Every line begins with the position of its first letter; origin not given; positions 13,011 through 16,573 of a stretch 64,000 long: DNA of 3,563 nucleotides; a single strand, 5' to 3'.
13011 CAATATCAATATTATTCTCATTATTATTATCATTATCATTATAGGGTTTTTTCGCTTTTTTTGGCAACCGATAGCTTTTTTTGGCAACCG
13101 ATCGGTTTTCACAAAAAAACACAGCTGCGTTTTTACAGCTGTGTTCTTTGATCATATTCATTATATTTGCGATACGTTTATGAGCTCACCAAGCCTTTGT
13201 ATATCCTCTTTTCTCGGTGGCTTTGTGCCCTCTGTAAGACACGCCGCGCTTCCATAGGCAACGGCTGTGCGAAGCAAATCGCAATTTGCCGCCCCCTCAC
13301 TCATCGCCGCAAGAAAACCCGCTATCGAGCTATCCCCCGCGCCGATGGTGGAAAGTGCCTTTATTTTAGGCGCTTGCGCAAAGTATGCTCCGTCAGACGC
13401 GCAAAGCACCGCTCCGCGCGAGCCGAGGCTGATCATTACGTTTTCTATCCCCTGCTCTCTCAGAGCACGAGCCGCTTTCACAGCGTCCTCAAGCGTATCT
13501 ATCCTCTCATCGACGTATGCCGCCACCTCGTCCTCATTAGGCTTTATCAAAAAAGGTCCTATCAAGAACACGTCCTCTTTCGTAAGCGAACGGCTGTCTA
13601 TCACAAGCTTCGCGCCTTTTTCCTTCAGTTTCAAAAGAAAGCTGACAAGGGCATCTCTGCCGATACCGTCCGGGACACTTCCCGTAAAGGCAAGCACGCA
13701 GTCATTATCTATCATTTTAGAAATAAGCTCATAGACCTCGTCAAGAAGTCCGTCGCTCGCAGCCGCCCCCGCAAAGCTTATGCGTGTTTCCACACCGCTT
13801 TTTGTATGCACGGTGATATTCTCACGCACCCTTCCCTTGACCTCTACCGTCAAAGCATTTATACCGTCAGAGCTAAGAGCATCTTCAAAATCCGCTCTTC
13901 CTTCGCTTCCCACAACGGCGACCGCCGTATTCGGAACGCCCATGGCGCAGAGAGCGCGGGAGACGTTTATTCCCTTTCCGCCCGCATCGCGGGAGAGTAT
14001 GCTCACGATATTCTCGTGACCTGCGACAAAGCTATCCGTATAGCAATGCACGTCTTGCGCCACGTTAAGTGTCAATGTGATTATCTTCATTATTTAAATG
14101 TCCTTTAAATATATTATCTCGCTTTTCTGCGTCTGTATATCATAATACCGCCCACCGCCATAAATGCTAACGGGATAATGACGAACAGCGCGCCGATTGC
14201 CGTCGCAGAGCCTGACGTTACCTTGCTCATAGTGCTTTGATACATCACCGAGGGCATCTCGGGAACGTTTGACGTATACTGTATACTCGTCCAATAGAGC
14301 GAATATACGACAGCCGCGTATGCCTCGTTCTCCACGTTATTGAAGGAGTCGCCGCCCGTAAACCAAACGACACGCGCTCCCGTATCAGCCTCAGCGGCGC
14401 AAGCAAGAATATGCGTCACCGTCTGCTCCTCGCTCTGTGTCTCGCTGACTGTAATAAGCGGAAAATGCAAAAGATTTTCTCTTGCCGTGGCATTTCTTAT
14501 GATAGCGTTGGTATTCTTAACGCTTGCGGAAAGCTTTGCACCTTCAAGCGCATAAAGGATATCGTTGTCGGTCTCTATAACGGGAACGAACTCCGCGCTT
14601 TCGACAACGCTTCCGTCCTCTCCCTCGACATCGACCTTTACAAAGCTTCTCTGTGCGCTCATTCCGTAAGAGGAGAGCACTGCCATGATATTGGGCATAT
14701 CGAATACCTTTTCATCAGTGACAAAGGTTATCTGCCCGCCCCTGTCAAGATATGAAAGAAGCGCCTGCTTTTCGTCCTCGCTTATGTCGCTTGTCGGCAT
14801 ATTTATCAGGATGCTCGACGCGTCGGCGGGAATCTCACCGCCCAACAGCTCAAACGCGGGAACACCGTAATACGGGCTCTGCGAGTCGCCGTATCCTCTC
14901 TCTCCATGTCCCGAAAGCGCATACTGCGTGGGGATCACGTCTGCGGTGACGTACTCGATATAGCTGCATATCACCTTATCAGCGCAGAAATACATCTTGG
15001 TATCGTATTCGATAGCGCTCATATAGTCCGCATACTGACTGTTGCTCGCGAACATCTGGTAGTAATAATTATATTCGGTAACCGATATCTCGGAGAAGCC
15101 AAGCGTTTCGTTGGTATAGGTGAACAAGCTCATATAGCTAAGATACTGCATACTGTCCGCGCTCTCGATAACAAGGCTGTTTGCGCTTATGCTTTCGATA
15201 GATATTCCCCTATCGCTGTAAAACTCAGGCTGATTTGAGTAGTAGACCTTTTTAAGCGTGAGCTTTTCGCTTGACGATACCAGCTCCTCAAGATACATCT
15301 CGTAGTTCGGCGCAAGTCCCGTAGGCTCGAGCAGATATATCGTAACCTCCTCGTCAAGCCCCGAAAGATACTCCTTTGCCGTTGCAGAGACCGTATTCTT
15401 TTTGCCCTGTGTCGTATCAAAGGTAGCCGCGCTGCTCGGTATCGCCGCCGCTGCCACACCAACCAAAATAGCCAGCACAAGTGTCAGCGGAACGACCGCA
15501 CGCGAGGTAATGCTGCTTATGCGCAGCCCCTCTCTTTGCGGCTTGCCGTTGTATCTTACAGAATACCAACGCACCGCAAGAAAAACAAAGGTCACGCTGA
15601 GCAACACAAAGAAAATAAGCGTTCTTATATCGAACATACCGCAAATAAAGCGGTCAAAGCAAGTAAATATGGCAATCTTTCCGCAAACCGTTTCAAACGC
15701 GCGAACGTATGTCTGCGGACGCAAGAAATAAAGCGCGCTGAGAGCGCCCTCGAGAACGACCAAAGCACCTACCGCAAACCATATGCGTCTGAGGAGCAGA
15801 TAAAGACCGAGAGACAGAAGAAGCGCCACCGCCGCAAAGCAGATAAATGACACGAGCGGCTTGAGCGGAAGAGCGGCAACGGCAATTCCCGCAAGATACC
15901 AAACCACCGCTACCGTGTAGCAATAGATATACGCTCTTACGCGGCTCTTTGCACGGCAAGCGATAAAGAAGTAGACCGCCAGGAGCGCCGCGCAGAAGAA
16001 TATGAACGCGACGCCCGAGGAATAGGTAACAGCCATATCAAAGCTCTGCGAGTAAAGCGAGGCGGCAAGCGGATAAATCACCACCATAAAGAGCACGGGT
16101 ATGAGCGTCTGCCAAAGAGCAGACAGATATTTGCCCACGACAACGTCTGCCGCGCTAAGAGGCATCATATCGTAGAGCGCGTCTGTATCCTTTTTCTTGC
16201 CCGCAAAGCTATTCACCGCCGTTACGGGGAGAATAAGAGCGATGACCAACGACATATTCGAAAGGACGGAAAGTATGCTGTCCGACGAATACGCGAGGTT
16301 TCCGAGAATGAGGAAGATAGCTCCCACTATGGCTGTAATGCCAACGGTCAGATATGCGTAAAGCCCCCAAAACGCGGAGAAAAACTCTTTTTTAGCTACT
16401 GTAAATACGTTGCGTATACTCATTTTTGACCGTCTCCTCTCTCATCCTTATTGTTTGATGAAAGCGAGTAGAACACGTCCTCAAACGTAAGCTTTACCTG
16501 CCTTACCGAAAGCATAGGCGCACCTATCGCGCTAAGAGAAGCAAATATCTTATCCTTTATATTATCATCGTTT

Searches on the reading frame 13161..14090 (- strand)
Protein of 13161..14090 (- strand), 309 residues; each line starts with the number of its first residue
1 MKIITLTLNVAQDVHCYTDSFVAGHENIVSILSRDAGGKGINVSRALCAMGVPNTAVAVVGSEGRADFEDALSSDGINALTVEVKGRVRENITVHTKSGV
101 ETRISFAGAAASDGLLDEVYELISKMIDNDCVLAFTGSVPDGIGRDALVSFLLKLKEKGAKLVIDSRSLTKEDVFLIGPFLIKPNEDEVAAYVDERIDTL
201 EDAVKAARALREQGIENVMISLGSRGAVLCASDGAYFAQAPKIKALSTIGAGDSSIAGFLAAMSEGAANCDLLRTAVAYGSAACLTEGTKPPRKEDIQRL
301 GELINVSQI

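Call 4: search_protein_families(library=ncbifam, proteins=[window:13161-14090:-])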
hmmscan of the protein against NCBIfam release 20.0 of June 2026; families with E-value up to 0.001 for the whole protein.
window:13161-14090:- (309 aa): 25 families
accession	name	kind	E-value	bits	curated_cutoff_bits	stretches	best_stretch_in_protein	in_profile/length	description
TIGR03168.1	1-PFK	subfamily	8.4e-82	274.5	216.4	1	3-306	1-304/305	hexose kinase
TIGR03828.1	pfkB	equivalog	5.7e-81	271.9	292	1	3-306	1-304/305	1-phosphofructokinase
NF007068.0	PRK09513.1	equivalog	3.1e-51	174.4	432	1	2-282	4-284/312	1-phosphofructokinase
NF041320.1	pfkB_Halo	equivalog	3e-47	161.5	400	1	3-308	2-301/302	1-phosphofructokinase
NF007632.0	PRK10294.1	equivalog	3.7e-42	144.7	353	1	2-303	3-306/310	6-phosphofructokinase II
NF010033.0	PRK13508.1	equivalog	2.3e-35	122.3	469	1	3-281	2-281/309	tagatose-6-phosphate kinase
TIGR01231.1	lacC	equivalog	2.8e-32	112.2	409.55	1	3-281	2-282/310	tagatose-6-phosphate kinase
TIGR02152.1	D_ribokin_bact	equivalog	2.5e-22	79.6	299.65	1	13-298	10-297/298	ribokinase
NF008353.0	PRK11142.1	equivalog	1.1e-18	67.8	341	1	36-290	38-290/307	ribokinase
NF007321.0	PRK09813.1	equivalog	1.8e-12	47.3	247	1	36-277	23-248/261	fructoselysine 6-kinase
TIGR02198.1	rfaE_dom_I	equivalog_domain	4.5e-12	45.7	345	1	37-297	47-310/315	D-glycero-beta-D-manno-heptose-7-phosphate kinase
TIGR04382.1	myo_inos_iolC_N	equivalog_domain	2.5e-11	43.4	300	1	34-284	31-290/309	5-dehydro-2-deoxygluconokinase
NF053626.1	RibKinHalex1628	equivalog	1.5e-08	34.5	330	1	216-291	203-280/293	ATP-dependent ribose-1-phosphate kinase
TIGR00097.1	HMP-P_kinase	equivalog_domain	1.3e-07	31.2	204.95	1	158-280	107-234/254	bifunctional hydroxymethylpyrimidine kinase/phosphomethylpyrimidine kinase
NF040938.1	KDG_KDGal_kin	equivalog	1.3e-07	31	400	1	200-288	200-288/305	bifunctional 2-dehydro-3-deoxygluconokinase/2-dehydro-3-deoxygalactonokinase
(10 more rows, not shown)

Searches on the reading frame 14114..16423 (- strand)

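Call 4: search_protein_families(library=ncbifam, proteins=[window:14114-16423:-])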
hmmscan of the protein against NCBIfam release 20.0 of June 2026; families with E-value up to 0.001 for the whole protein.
window:14114-16423:- (769 aa): 1 family
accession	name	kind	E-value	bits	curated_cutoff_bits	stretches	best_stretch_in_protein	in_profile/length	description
TIGR03521.1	GldG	equivalog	0.0002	20.1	389.85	0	537-588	237-289/552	gliding motility-associated ABC transporter substrate-binding protein GldG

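Call 21: search_protein_families(library=pfam, proteins=[window:14114-16423:-])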
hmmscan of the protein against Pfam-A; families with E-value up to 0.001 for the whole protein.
window:14114-16423:- (769 aa): 2 families
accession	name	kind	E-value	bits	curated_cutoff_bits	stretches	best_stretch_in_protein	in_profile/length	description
PF09822.16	ABC_transp_aux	-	1.9e-06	27.8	34.7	1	508-592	18-116/288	ABC-type uncharacterized transport system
PF13346.12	ABC2_membrane_5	-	1.6e-05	25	25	1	33-203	18-192/205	ABC-2 family transporter protein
